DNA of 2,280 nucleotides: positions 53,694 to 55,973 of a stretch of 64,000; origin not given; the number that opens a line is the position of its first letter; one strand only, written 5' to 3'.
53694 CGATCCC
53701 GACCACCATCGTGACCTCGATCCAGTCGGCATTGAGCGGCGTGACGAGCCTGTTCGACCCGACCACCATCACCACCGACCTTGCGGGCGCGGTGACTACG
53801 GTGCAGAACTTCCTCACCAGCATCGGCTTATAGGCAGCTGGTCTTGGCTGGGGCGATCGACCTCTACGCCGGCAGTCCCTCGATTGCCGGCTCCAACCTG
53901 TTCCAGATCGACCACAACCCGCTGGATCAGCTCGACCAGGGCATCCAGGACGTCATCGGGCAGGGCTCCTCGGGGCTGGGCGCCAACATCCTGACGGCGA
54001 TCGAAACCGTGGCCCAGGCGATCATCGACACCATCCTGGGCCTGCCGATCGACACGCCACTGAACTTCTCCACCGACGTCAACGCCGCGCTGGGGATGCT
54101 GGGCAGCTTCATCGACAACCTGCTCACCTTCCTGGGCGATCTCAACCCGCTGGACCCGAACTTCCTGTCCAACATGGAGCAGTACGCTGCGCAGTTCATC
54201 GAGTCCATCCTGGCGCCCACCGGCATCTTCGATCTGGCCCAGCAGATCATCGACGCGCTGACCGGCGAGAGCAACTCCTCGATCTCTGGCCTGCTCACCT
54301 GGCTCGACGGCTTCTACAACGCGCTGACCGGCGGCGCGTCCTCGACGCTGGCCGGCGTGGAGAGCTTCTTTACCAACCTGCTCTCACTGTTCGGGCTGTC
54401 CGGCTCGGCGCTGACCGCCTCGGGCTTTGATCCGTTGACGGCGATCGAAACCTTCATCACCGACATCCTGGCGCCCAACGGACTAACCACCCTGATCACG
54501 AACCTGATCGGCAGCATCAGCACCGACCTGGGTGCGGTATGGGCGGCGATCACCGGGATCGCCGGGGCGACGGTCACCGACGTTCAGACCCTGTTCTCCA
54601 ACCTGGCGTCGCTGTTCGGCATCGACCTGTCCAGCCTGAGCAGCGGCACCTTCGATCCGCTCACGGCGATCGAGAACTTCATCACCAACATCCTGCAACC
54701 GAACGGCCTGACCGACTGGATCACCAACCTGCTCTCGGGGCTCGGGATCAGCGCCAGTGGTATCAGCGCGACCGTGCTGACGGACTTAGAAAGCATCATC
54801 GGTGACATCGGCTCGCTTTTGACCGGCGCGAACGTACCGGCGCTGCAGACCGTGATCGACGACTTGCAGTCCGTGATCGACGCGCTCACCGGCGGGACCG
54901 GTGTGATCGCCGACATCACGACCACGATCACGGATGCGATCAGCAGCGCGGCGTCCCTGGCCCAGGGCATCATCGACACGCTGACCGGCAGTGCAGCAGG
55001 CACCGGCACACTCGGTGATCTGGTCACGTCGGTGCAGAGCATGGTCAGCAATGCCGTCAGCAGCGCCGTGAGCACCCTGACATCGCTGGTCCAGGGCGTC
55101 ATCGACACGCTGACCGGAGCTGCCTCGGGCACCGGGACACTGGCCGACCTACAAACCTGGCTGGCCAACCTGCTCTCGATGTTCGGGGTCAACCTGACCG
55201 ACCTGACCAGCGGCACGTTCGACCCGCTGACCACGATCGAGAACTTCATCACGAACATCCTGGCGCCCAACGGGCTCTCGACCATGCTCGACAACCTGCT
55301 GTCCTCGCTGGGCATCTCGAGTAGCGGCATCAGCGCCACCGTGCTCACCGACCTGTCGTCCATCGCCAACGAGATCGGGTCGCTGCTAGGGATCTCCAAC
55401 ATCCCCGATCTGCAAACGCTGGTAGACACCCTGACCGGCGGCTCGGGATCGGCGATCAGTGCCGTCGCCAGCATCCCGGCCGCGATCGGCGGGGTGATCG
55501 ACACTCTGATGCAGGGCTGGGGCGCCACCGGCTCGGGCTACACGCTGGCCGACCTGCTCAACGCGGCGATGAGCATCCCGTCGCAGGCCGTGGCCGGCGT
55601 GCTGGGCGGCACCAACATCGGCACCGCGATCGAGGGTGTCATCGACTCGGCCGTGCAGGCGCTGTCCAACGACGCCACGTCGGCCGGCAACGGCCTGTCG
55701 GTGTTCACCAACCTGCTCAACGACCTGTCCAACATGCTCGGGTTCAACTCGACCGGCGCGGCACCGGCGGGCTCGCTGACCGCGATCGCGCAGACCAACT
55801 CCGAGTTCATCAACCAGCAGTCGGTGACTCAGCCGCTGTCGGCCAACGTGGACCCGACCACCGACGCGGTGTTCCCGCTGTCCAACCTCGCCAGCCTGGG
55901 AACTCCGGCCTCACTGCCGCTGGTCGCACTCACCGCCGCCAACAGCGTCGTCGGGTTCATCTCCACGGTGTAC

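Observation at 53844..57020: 1058-aa tail protein with about 75-aa tandem protein repeats and Gly-rich terminal domain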

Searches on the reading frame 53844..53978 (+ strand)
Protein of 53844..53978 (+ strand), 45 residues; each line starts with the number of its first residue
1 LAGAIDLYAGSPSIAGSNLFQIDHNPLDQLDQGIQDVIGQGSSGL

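Call 43: find_related_loci(query=A2, collection=genome_contigs, flank=10000)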
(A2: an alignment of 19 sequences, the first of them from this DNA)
Query A2 (45 aa) in genome_contigs; peptide patterns used: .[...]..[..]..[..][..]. (x = any residue, [..] = any of these).
1 stretches matched a pattern, but none encodes a relative of the query by tblastn (E <= 1e-3).

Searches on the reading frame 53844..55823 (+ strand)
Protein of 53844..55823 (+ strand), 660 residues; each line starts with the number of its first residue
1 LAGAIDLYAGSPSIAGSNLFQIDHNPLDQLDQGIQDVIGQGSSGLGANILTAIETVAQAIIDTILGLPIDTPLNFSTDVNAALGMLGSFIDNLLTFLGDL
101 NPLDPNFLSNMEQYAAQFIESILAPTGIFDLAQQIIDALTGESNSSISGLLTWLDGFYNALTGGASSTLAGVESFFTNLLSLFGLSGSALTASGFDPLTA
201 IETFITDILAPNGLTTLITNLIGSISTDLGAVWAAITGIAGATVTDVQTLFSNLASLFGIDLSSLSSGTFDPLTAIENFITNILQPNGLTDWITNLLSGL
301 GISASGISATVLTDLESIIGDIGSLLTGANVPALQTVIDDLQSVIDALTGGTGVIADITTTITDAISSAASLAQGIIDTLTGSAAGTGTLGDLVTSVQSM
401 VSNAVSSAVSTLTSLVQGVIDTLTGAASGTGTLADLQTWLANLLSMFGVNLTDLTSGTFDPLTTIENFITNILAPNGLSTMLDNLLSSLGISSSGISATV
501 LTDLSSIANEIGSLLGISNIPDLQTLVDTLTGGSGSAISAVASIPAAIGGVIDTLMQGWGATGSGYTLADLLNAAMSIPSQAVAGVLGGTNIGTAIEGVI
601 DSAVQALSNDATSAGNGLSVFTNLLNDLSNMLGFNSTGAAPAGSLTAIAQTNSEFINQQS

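Call 24: find_related_loci(query=window:53844-55523:+, collection=viral_contigs, flank=8000)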
Query window:53844-55523:+ (560 aa) in viral_contigs; peptide patterns used: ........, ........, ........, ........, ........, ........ (x = any residue, [..] = any of these).
21 stretches matched a pattern, but none encodes a relative of the query by tblastn (E <= 1e-3).

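Call 28: search_protein_representatives(protein=window:53844-55523:+)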
Query: 560 residues. Proteins with E-value up to 0.001 (for the whole library): 54; up to 1e-10: 40; up to 1e-30: 3. The best 54 are listed.
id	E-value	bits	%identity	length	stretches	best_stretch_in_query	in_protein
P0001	0.0e+00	1110.4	100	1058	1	1-560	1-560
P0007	5.5e-41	157.8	36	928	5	411-485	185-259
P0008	2.0e-35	139.4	42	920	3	3-216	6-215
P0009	1.8e-30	123.1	71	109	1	1-87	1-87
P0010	1.0e-28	117.3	38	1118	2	2-290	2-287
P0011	1.2e-27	113.8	39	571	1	1-281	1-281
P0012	1.3e-26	110.4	40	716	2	3-140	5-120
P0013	2.6e-21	92.9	38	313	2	1-141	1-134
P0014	2.6e-21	92.9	38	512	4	90-293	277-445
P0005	9.3e-21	91.1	41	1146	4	1-128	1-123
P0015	1.7e-20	90.2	41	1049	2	4-179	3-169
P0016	3.3e-20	89.3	43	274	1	1-208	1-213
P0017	6.6e-20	88.2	33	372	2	1-222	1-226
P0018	8.0e-20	88.0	37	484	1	1-257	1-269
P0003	3.8e-19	85.7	37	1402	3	1-133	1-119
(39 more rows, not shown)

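Call 36: search_dna_similar(query=window:53844-55523:+, collection=phages, mode=protein, max_rows=25, max_evalue=0.01)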
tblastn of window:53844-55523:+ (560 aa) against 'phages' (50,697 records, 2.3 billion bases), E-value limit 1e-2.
No match.

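Call 68: search_protein_families(library=ncbifam, proteins=[window:53844-55523:+], max_evalue=0.1)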
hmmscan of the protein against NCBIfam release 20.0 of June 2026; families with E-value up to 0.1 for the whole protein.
window:53844-55523:+ (560 aa): 1 family
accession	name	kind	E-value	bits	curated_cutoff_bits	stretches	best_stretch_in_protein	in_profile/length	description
NF047388.1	SA1320_fam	subfamily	0.039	12.4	230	0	343-440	477-572/644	SA1320 family protein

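Call 69: search_protein_families(library=pfam, proteins=[window:53844-55823:+], max_evalue=10)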
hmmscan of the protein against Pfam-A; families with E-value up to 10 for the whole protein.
window:53844-55823:+ (660 aa): 4 families
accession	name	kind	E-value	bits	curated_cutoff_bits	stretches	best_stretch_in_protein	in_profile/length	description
PF22485.1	DUF6987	-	0.058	13.6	26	1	410-492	108-190/200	Domain of unknown function (DUF6987)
PF04472.17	SepF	-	0.2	12.4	27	1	338-385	9-49/72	Cell division protein SepF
PF12699.13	phiKZ_IP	-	0.31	10.6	27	1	339-424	301-375/387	phiKZ-like phage internal head proteins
PF20117.4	DUF6507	-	1.1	10.3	25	0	341-430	11-88/120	Family of unknown function (DUF6507)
